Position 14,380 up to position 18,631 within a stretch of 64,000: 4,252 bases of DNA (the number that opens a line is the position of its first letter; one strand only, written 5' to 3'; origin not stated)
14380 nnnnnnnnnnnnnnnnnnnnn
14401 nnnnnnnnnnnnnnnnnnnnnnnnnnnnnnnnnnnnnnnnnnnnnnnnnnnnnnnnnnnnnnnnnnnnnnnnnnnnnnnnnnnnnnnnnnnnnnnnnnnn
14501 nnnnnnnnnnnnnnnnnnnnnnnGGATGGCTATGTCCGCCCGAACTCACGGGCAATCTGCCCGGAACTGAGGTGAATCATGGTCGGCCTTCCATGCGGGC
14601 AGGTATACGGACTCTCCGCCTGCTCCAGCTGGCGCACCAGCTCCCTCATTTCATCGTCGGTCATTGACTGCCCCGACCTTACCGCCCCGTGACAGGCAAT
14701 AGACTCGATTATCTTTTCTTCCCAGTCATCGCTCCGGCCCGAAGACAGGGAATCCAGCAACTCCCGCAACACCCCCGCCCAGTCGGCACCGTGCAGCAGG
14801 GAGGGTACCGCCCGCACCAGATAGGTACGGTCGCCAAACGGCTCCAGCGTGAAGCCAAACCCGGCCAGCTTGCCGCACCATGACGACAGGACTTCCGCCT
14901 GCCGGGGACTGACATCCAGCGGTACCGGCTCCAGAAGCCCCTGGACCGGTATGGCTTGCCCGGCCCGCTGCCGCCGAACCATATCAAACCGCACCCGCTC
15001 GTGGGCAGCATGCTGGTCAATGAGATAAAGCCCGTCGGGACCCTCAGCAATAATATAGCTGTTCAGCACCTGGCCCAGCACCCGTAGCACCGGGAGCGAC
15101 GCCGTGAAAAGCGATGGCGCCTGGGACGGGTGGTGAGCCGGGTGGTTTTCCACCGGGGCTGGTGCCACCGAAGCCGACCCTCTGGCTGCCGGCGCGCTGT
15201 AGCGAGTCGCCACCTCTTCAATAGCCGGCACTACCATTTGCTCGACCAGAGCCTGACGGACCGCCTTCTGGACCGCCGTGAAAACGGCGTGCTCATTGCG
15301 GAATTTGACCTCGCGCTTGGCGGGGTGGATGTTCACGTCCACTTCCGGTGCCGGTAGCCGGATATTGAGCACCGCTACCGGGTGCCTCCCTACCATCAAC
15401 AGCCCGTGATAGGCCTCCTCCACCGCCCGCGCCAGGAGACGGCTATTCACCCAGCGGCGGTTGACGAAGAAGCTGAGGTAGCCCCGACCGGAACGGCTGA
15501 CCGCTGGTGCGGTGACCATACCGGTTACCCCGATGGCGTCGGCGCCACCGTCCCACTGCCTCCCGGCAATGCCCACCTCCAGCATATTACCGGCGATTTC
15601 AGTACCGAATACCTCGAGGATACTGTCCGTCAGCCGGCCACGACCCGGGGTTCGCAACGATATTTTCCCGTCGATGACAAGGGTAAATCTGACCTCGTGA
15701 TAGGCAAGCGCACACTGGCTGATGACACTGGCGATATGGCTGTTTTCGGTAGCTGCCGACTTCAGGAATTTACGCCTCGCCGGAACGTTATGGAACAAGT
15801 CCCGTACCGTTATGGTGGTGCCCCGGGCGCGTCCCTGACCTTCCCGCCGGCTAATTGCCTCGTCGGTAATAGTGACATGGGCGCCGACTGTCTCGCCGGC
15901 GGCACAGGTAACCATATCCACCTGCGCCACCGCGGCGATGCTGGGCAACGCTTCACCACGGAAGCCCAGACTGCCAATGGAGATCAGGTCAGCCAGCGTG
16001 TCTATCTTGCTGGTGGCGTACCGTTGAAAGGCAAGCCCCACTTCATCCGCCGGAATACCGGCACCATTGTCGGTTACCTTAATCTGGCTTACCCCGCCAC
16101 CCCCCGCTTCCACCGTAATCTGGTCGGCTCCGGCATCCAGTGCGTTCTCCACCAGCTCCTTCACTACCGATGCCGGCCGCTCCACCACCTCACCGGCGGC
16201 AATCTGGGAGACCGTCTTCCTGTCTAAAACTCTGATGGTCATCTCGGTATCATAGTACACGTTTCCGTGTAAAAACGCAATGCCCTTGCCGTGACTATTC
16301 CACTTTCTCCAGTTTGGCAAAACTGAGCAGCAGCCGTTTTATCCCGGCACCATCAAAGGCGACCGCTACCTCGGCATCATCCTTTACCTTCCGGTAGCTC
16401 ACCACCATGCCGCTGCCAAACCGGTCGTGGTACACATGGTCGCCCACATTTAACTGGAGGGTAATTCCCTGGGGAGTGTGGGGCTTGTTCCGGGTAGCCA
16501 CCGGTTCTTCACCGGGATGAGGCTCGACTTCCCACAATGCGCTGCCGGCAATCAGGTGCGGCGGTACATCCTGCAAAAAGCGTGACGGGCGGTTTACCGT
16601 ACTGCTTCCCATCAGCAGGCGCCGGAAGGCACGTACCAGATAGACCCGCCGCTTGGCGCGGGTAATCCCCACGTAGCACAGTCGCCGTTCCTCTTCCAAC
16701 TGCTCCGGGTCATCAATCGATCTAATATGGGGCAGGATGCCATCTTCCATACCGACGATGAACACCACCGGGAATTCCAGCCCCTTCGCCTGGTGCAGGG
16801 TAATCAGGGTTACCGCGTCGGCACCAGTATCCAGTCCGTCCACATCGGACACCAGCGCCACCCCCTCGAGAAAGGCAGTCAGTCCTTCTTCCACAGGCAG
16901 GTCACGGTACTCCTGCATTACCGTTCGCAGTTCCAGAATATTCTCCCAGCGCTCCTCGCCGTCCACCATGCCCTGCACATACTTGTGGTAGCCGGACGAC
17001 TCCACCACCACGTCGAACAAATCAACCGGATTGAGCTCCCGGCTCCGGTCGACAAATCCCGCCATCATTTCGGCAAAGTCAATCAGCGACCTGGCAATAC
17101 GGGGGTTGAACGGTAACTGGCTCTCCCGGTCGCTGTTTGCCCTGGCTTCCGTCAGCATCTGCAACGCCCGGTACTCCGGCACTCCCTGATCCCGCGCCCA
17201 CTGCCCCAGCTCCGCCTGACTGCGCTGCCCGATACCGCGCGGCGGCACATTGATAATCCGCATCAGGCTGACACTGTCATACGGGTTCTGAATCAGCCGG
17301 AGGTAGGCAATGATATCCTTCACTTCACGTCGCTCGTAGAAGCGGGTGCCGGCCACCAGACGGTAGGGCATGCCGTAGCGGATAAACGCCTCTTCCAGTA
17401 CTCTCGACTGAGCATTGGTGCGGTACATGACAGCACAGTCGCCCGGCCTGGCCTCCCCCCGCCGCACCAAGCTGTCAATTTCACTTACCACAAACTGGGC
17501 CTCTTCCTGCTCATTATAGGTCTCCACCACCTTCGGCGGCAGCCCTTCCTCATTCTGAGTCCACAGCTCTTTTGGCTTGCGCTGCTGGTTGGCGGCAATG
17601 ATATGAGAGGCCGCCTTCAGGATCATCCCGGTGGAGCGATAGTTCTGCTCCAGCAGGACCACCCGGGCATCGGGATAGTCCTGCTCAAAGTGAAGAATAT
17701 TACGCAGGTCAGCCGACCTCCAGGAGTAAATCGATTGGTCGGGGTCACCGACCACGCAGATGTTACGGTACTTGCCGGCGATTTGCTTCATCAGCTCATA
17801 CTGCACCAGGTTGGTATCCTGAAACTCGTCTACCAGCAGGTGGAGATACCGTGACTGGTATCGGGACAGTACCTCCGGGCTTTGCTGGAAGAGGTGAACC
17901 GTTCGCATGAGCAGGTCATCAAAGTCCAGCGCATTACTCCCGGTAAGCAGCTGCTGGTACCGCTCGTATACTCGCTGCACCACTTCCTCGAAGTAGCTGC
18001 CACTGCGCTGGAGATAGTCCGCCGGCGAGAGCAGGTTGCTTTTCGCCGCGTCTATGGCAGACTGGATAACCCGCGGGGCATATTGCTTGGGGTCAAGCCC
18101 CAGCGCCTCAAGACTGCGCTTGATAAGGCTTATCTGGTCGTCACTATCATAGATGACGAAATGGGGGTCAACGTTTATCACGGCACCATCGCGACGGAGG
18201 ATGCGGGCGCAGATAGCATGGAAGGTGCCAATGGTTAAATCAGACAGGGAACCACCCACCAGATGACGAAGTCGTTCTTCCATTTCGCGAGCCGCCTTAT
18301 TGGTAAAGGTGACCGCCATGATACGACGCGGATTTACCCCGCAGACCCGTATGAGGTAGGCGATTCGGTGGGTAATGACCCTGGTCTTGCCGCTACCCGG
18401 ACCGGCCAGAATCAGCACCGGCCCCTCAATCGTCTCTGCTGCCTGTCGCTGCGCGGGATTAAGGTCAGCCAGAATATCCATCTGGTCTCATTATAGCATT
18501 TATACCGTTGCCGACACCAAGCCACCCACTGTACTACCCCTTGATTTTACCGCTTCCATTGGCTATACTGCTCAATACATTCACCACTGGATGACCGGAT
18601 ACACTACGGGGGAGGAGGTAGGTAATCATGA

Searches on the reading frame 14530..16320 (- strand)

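Call 25: search_protein_families(library=pfam, proteins=[window:14530-16320:-])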
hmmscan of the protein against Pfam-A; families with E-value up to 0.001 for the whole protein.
window:14530-16320:- (596 aa): 4 families
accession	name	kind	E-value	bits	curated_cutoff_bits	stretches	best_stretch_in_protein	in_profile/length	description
PF08676.16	MutL_C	-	1.5e-36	125.6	25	1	415-552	1-141/142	MutL C terminal dimerisation domain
PF01119.25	DNA_mis_repair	-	6.6e-34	116.5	26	1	235-358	2-118/119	DNA mismatch repair protein, C-terminal domain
PF13589.12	HATPase_c_3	-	2.1e-10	41.2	25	1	50-153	4-107/137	Histidine kinase-, DNA gyrase B-, and HSP90-like ATPase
PF02518.31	HATPase_c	-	1e-08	36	26.4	1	47-109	4-64/111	Histidine kinase-, DNA gyrase B-, and HSP90-like ATPase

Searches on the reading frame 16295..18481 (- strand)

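Call 25: search_protein_families(library=pfam, proteins=[window:16295-18481:-])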
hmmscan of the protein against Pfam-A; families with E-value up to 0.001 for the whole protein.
window:16295-18481:- (728 aa): 7 families
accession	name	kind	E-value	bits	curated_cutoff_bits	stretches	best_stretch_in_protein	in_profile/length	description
PF00580.27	UvrD-helicase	-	8.8e-95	317.9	23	1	7-270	1-271/271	UvrD/REP helicase N-terminal domain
PF13361.12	UvrD_C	-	1.3e-75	255.4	25.6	1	276-615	2-345/350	UvrD-like helicase C-terminal domain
PF13245.12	AAA_19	-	5.1e-26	91.9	25.1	1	11-253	1-132/134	AAA domain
PF21196.3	PcrA_UvrD_tudor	-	1.9e-12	47.3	23.9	1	679-726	1-48/48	PcrA/UvrD tudor domain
PF13538.12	UvrD_C_2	-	2.1e-11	43.9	27.4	1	557-616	2-52/52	UvrD-like helicase C-terminal domain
PF01443.25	Viral_helicase1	-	1e-06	29.2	21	0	557-615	177-226/228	Viral superfamily 1 RNA helicase core domain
PF13604.12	AAA_30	-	7.1e-06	26.3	27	0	7-71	2-66/191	AAA domain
